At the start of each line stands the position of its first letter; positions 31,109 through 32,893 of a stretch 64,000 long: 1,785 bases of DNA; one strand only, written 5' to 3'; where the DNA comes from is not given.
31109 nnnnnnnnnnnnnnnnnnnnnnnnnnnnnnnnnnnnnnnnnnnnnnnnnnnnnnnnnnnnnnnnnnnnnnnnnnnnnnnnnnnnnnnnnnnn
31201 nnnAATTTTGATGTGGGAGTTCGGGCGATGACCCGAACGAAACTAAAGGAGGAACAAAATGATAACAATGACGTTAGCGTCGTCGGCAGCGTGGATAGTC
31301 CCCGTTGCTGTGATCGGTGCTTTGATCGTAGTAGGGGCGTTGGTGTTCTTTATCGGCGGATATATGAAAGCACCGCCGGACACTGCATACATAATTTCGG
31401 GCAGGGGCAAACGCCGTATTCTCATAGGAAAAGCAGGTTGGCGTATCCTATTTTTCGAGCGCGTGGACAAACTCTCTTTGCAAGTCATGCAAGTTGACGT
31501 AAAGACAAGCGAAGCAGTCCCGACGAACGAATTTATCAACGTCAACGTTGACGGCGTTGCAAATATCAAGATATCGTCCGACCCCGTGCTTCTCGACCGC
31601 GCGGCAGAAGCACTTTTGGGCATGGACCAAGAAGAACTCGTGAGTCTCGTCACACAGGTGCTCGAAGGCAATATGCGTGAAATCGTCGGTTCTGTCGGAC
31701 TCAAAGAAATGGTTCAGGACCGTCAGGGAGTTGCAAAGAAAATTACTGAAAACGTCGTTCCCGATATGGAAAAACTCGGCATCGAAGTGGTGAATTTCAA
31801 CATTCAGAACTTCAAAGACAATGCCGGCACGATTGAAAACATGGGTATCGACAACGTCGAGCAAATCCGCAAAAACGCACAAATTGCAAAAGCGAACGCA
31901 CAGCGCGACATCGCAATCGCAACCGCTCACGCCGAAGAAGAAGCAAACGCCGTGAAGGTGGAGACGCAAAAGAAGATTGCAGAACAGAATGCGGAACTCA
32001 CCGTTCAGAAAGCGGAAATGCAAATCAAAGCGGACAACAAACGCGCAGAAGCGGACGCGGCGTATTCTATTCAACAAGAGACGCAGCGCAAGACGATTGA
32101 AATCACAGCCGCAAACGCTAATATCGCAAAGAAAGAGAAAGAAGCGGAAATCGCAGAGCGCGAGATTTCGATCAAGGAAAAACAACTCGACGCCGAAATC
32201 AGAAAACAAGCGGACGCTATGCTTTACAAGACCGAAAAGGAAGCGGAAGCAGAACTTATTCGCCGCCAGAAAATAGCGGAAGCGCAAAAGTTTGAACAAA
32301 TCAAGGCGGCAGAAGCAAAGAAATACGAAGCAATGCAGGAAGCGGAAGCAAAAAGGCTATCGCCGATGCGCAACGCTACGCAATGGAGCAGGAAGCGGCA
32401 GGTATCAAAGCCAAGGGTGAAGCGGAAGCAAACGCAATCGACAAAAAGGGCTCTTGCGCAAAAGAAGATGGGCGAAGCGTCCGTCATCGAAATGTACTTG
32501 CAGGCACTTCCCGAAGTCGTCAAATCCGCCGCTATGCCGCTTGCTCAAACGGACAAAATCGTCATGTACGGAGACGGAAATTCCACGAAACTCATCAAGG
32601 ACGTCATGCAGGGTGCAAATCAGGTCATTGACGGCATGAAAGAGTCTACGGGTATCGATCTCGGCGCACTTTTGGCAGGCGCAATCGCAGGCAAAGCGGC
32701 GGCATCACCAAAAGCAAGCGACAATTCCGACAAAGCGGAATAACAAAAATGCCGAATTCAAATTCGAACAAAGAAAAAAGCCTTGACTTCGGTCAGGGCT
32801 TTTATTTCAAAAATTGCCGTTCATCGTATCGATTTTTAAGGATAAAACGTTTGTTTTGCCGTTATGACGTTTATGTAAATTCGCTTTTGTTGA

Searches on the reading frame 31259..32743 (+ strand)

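Call 81: search_protein_families(library=pfam, proteins=[window:31259-32743:+], max_evalue=0.0001)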
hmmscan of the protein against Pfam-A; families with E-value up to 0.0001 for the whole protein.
window:31259-32743:+ (494 aa): 1 family
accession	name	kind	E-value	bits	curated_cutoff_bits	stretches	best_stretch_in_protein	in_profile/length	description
PF01145.31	Band_7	-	6.6e-22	78.8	23.6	1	38-215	3-175/176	SPFH domain / Band 7 family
